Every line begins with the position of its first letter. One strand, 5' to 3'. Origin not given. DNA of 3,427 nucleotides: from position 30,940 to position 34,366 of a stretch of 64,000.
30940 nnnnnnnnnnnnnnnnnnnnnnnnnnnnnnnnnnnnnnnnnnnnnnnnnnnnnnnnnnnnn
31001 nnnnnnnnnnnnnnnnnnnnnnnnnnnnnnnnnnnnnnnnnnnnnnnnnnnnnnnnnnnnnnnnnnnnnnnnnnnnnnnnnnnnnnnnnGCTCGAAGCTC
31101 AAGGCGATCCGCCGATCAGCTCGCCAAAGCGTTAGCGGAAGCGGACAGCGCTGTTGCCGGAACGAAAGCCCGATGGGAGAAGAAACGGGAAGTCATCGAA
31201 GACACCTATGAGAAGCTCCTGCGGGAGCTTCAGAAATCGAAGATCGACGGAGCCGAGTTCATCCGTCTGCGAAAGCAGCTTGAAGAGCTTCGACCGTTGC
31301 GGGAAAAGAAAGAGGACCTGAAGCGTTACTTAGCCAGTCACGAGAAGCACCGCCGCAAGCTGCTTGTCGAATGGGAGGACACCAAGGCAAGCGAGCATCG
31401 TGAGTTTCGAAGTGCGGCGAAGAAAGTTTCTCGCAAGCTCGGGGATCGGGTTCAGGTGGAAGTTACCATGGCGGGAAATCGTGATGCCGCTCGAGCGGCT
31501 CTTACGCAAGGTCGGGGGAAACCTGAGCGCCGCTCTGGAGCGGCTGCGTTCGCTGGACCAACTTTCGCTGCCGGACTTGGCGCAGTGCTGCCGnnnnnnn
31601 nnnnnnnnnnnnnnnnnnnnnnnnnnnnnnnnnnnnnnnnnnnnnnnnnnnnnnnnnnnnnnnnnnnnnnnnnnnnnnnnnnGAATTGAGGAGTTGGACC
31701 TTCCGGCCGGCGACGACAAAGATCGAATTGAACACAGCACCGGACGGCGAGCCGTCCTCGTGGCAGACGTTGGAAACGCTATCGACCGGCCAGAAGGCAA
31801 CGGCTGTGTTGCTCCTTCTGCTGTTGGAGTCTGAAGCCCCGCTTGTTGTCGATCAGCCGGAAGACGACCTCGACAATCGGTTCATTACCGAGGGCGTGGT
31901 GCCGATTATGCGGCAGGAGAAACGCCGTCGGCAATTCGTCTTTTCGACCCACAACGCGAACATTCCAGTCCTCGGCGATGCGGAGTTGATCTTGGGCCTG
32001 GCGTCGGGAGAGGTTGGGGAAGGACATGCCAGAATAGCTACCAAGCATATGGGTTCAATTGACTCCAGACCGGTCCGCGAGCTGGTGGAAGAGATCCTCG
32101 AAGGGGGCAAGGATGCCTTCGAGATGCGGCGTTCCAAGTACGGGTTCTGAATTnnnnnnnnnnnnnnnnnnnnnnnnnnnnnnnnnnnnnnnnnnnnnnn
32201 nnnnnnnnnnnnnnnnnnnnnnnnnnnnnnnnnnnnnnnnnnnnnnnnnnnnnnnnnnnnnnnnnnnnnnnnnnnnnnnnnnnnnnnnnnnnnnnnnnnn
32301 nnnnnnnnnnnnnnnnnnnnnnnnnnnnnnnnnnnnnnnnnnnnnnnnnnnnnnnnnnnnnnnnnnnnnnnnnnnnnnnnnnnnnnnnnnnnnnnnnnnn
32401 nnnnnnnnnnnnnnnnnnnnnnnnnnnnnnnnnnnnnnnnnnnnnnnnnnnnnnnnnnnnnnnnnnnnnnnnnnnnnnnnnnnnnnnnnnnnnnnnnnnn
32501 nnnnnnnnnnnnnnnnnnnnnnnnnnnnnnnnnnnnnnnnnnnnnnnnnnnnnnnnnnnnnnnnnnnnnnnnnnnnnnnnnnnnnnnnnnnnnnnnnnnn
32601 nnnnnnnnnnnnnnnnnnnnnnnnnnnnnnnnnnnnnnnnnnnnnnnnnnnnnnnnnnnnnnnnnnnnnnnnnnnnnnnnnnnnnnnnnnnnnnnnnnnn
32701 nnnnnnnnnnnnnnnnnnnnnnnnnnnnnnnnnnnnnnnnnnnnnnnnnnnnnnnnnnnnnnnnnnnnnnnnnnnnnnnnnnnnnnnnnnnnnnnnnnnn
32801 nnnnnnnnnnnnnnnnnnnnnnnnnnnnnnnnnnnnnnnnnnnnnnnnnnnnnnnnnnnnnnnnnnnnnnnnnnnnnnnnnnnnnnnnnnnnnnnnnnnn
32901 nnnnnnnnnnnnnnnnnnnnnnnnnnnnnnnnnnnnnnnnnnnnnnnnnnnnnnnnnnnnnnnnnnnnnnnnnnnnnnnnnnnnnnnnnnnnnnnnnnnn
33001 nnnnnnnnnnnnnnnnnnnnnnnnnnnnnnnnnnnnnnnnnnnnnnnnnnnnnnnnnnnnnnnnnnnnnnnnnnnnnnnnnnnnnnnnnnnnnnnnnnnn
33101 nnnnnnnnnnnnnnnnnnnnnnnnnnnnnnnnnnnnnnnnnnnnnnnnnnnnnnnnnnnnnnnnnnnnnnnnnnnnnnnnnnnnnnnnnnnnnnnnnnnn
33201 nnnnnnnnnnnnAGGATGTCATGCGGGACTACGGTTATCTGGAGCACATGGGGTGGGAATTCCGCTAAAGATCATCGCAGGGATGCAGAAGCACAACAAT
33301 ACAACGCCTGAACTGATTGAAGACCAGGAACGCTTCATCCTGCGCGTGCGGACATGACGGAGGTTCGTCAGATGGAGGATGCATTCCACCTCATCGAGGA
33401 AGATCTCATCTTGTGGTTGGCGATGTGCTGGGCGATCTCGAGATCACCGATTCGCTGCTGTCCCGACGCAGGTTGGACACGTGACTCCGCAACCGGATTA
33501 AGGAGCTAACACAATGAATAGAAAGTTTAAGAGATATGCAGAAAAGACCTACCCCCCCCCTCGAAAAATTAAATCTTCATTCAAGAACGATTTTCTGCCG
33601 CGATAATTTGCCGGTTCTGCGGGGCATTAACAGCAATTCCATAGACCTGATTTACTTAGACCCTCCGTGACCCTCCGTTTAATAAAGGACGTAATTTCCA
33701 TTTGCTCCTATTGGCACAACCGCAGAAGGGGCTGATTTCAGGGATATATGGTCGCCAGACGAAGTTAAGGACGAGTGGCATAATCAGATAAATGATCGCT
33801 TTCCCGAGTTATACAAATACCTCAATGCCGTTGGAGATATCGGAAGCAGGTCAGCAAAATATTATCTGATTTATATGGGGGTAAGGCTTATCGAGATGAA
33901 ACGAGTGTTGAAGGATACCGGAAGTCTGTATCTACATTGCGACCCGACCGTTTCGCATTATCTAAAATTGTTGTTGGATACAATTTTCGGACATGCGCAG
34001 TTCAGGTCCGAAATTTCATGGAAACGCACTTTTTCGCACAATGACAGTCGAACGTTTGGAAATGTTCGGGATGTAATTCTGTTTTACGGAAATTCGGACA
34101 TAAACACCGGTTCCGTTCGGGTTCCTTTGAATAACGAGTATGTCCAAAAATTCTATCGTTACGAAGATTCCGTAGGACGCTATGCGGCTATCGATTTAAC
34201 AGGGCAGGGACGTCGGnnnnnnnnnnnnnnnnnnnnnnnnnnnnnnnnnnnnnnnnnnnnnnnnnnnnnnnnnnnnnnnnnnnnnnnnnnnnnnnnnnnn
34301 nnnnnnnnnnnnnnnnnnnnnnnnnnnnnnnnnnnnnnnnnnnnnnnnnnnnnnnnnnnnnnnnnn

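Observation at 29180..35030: Foreign GC-rich island carrying three defence-type genes, inserted between rpsU and a truncated hutH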

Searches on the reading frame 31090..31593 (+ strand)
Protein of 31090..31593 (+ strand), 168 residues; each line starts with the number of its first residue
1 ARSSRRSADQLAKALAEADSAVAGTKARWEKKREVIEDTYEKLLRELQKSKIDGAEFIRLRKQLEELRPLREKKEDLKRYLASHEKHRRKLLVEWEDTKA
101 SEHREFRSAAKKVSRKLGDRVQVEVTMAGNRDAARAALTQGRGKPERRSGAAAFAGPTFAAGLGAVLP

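Call 6: search_protein_families(library=pfam, proteins=[window:31090-31593:+], max_evalue=0.01)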
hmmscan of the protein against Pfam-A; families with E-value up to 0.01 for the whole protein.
window:31090-31593:+ (168 aa): 0 families

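Call 8: search_protein_families(library=ncbifam, proteins=[window:31090-31593:+], max_evalue=0.01)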
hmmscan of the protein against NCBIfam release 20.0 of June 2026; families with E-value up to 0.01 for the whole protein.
window:31090-31593:+ (168 aa): 1 family
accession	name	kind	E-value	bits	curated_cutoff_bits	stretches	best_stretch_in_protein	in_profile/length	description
NF045780.1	TrlF_fam_ATP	equivalog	5.8e-06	25.3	350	1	6-120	585-702/944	TrlF family AAA-like ATPase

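Call 9: search_protein_families(library=padloc, proteins=[window:31090-31593:+], max_evalue=0.01)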
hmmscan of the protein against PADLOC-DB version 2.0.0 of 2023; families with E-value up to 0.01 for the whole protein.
window:31090-31593:+ (168 aa): 2 families
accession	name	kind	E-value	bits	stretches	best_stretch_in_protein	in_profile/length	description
PDLC02740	PbeC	-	0.0032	14.4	1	26-123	315-411/648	PbeC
PDLC00505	JetC1|JetC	-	0.0052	12.9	1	10-126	356-474/1118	DUF3584 domain; MukB-like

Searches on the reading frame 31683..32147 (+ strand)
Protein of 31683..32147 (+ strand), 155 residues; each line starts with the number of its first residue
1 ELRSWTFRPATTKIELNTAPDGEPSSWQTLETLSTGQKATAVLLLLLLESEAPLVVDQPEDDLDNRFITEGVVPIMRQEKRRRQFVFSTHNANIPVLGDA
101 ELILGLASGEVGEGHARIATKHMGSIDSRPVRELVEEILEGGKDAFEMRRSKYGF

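Call 6: search_protein_families(library=pfam, proteins=[window:31683-32147:+], max_evalue=0.01)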
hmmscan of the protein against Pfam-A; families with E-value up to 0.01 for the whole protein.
window:31683-32147:+ (155 aa): 1 family
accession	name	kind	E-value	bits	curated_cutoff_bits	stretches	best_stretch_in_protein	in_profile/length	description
PF13304.12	AAA_21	-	6.6e-07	30.1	27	1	28-94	233-302/304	AAA domain, putative AbiEii toxin, Type IV TA system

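Call 8: search_protein_families(library=ncbifam, proteins=[window:31683-32147:+], max_evalue=0.01)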
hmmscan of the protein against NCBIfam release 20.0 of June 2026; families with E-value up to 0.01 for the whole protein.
window:31683-32147:+ (155 aa): 6 families
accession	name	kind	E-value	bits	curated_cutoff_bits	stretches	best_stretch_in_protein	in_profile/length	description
NF045780.1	TrlF_fam_ATP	equivalog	5e-58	197.6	350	1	6-154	812-944/944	TrlF family AAA-like ATPase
NF045781.1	Spaf1101_AAA_ATP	equivalog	2.5e-29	102.3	475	1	25-153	704-832/836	Spaf_1101 family AAA-like ATPase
NF042955.1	Ppl_antiphage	equivalog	1.6e-28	99.1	1000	1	25-149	759-878/882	anti-phage protein Ppl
NF000355.4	ribo_prot_ABC_F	equivalog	0.00081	18.4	380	1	13-68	98-153/499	ribosomal protection-like ABC-F family protein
NF000167.2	ABCF_Lsa_all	exception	0.0068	15.4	750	1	26-66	111-151/492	Lsa family ABC-F type ribosomal protection protein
NF000169.2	ABCF_Sal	exception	0.0081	14.9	725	1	28-91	126-186/542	Sal family ABC-F type ribosomal protection protein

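Call 9: search_protein_families(library=padloc, proteins=[window:31683-32147:+], max_evalue=0.01)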
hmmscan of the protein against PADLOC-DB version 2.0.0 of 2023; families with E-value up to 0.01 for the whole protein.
window:31683-32147:+ (155 aa): 7 families
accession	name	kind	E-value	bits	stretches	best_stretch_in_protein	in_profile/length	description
PDLC02208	Ppl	-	3.5e-22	76.4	1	28-150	772-889/894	-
PDLC04135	mad3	-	1.2e-07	29.6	1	11-109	244-340/374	mads_3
PDLC02980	AriA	-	3.9e-06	25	1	29-94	234-302/304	-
PDLC04678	PDC-M49A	-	0.00021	17.7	1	34-97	550-615/681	-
PDLC02335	AbiLi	-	0.00045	17.4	1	33-94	176-240/326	AbiLi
PDLC04164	AriA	-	0.001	16.7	1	29-96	168-237/253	-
PDLC04680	PDC-M49A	-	0.0012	15.6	1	53-104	561-612/674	-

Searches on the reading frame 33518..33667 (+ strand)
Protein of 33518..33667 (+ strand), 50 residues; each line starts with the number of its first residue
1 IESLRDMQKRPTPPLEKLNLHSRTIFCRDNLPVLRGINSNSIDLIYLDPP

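Call 6: search_protein_families(library=pfam, proteins=[window:33518-33667:+], max_evalue=0.01)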
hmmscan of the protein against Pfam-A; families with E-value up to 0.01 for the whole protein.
window:33518-33667:+ (50 aa): 0 families

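Call 8: search_protein_families(library=ncbifam, proteins=[window:33518-33667:+], max_evalue=0.01)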
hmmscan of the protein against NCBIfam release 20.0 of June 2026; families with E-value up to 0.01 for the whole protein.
window:33518-33667:+ (50 aa): 1 family
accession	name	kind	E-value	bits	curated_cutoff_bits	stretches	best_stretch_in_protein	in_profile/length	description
NF008572.0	PRK11524.1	equivalog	0.00017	20.9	292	1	18-50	10-42/294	adenine-specific DNA-methyltransferase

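Call 9: search_protein_families(library=padloc, proteins=[window:33518-33667:+], max_evalue=0.01)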
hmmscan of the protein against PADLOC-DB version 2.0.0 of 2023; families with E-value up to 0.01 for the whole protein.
window:33518-33667:+ (50 aa): 7 families
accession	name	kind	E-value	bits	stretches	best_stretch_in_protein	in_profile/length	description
PDLC03299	MTase_II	-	0.00011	19.8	1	18-50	10-42/296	Type II methyltransferase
PDLC03339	MTase_II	-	0.00018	18.4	1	23-50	4-31/399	Type II methyltransferase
PDLC03216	MTase_II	-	0.0014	15.7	1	17-50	6-39/364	Type II methyltransferase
PDLC03265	MTase_II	-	0.0041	14.6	1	24-50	26-52/333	Type II methyltransferase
PDLC03641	MTase_III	-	0.0043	13.7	1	19-50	100-135/657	Type III methyltransferase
PDLC03321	MTase_II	-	0.0044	14.3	1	21-50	12-41/245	Type II methyltransferase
PDLC03371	MTase_II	-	0.0079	13.7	1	21-50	9-38/260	Type II methyltransferase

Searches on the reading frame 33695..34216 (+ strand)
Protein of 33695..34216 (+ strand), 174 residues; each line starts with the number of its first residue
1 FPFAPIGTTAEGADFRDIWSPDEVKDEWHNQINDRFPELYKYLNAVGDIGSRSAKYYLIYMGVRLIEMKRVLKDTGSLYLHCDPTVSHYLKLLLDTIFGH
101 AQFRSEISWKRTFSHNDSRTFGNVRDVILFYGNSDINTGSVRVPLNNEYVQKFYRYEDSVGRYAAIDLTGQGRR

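Call 6: search_protein_families(library=pfam, proteins=[window:33695-34216:+], max_evalue=0.01)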
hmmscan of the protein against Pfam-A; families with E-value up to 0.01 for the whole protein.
window:33695-34216:+ (174 aa): 1 family
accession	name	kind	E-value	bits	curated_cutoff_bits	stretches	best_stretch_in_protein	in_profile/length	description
PF01555.25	N6_N4_Mtase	-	3.1e-12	47.4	26.7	1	51-158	22-126/221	DNA methylase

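Call 8: search_protein_families(library=ncbifam, proteins=[window:33695-34216:+], max_evalue=0.01)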
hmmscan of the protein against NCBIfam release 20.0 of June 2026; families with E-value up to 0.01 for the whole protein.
window:33695-34216:+ (174 aa): 0 families

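Call 9: search_protein_families(library=padloc, proteins=[window:33695-34216:+], max_evalue=0.01)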
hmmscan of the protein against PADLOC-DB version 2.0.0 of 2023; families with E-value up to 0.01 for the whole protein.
window:33695-34216:+ (174 aa): 18 families
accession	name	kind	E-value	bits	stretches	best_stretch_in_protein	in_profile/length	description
PDLC03339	MTase_II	-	9.8e-21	71.9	1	55-135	58-138/399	Type II methyltransferase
PDLC03354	MTase_II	-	1.3e-20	71.8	1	55-166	127-241/425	Type II methyltransferase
PDLC03644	MTase_III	-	1.4e-17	61.6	1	29-172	78-227/542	Type III methyltransferase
PDLC03636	MTase_III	-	1.1e-15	55.4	1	57-154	96-194/575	Type III methyltransferase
PDLC03300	MTase_II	-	6.8e-15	52.9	1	56-133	85-162/302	Type II methyltransferase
PDLC03641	MTase_III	-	4.3e-13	46.7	1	48-159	175-284/657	Type III methyltransferase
PDLC03635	MTase_III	-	1.7e-11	41.5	1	57-156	268-373/708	Type III methyltransferase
PDLC03633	MTase_III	-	1.9e-11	41.4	1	48-135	142-230/616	Type III methyltransferase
PDLC03638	MTase_III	-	2.4e-10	37.4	1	58-135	432-510/816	Type III methyltransferase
PDLC03634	MTase_III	-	1.1e-08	32.5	1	59-154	175-270/621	Type III methyltransferase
PDLC03642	MTase_III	-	3.7e-08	30.5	1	52-164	134-246/528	Type III methyltransferase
PDLC03637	MTase_III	-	1.6e-07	28.4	1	52-133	181-263/513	Type III methyltransferase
PDLC03265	MTase_II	-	2.1e-06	25.4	1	44-98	60-114/333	Type II methyltransferase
PDLC03632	MTase_III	-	7e-06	22.3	1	23-133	212-317/983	Type III methyltransferase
PDLC03643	MTase_III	-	3.2e-05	21.3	1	63-133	3-74/465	Type III methyltransferase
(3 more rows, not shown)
